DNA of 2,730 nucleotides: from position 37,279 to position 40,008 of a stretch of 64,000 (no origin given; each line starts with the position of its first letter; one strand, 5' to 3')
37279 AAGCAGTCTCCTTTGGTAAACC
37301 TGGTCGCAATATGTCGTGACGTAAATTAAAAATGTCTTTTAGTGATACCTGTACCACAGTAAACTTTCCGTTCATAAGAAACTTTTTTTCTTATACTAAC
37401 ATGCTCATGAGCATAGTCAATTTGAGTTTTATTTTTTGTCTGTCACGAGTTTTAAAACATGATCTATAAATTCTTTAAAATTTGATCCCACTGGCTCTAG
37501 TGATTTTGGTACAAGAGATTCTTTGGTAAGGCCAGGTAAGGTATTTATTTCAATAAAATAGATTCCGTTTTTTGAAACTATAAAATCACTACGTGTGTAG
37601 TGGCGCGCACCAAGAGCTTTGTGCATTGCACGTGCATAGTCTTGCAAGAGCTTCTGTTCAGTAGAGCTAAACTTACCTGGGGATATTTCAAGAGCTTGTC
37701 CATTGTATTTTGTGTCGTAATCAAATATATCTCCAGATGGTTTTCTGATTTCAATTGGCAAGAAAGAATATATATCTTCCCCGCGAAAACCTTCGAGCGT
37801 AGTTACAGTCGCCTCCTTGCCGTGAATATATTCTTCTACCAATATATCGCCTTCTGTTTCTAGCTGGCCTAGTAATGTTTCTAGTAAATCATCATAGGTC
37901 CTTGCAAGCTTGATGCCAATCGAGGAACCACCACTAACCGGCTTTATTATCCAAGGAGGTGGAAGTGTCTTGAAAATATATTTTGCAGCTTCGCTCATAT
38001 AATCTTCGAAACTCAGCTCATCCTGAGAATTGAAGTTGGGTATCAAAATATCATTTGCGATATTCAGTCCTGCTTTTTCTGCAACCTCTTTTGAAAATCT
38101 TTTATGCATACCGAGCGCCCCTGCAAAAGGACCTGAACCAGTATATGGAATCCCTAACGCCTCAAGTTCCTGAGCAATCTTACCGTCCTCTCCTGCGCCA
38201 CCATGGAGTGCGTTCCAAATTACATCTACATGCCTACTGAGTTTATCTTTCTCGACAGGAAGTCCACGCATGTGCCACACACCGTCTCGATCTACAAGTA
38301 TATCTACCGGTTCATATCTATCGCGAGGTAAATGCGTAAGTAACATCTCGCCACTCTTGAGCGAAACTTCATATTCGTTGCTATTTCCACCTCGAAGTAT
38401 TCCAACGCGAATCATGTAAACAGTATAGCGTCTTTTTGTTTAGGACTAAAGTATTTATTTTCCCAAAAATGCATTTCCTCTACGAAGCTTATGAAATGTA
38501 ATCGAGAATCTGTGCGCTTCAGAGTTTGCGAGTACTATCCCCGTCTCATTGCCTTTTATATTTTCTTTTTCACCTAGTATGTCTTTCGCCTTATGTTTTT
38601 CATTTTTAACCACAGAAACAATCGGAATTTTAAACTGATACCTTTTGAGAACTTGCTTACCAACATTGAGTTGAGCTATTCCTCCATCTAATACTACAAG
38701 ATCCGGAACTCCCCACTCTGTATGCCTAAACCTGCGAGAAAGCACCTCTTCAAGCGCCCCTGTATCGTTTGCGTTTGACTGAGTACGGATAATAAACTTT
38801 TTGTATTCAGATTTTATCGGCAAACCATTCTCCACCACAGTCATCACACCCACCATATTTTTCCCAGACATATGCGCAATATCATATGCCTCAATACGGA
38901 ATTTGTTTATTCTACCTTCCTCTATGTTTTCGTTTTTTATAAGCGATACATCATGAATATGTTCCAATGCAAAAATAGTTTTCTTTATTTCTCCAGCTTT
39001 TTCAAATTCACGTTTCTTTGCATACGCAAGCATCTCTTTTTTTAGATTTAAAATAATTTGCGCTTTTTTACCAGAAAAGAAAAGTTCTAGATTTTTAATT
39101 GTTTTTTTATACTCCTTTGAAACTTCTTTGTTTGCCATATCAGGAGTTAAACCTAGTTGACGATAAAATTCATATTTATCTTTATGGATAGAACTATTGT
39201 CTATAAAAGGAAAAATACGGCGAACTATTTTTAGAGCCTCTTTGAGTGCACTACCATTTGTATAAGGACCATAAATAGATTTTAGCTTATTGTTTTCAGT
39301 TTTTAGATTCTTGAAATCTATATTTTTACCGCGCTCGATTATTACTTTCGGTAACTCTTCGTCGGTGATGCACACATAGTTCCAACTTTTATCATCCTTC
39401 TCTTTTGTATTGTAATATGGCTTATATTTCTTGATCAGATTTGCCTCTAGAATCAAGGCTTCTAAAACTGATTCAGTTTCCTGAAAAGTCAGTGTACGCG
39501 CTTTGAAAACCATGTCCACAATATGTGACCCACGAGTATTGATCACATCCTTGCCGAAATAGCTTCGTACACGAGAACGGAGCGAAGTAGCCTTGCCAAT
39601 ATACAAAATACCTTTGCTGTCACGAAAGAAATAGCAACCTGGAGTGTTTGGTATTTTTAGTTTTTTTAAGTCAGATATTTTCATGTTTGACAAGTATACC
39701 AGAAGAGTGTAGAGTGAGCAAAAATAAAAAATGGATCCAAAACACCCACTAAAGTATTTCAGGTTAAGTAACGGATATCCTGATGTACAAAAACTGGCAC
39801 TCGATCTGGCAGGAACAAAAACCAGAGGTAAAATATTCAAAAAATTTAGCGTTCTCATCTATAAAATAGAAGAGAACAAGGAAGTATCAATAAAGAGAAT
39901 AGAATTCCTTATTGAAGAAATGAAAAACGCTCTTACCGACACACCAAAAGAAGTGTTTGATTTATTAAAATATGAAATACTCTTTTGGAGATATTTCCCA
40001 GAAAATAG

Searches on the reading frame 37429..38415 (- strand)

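Call 42: search_protein_families(library=pfam, proteins=[window:37429-38415:-], max_evalue=0.00001)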
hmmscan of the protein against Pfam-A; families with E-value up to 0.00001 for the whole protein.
window:37429-38415:- (328 aa): 4 families
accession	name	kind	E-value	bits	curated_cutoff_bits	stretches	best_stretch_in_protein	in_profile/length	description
PF07478.18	Dala_Dala_lig_C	-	8.4e-34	117.3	24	1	125-321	9-203/204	D-ala D-ala ligase C-terminus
PF01820.27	Dala_Dala_lig_N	-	9.2e-22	78.3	34.6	2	56-94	83-121/121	D-ala D-ala ligase N-terminus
PF02655.19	ATP-grasp_3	-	9.2e-10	39.3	23.2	1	147-292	26-155/160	ATP-grasp domain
PF08443.16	RimK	-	8.3e-07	29.2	21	0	139-202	26-87/188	RimK-like ATP-grasp domain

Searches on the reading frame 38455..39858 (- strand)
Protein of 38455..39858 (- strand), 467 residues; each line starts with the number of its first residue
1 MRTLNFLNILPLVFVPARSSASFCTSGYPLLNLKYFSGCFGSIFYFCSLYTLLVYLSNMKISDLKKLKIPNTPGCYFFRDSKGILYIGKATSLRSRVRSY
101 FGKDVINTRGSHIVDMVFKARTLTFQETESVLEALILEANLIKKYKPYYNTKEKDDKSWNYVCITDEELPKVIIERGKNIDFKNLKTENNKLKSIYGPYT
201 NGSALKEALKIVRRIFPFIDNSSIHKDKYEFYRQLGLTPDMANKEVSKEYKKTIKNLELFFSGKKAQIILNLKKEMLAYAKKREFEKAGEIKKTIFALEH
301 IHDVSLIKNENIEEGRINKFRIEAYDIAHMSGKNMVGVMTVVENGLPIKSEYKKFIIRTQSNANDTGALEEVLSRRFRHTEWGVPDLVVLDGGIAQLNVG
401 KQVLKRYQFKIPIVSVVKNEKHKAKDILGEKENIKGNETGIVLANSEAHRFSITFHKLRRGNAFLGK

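Call 42: search_protein_families(library=pfam, proteins=[window:38455-39858:-], max_evalue=0.00001)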
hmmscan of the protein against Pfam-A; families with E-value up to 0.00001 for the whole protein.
window:38455-39858:- (467 aa): 2 families
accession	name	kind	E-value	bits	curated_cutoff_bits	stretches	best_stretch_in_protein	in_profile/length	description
PF08459.17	UvrC_RNaseH_dom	-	3.6e-33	115.1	22.3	1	321-444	12-138/159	UvrC RNAse H endonuclease domain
PF01541.30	GIY-YIG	-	1.1e-06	29.3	22.6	1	74-150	3-78/78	GIY-YIG catalytic domain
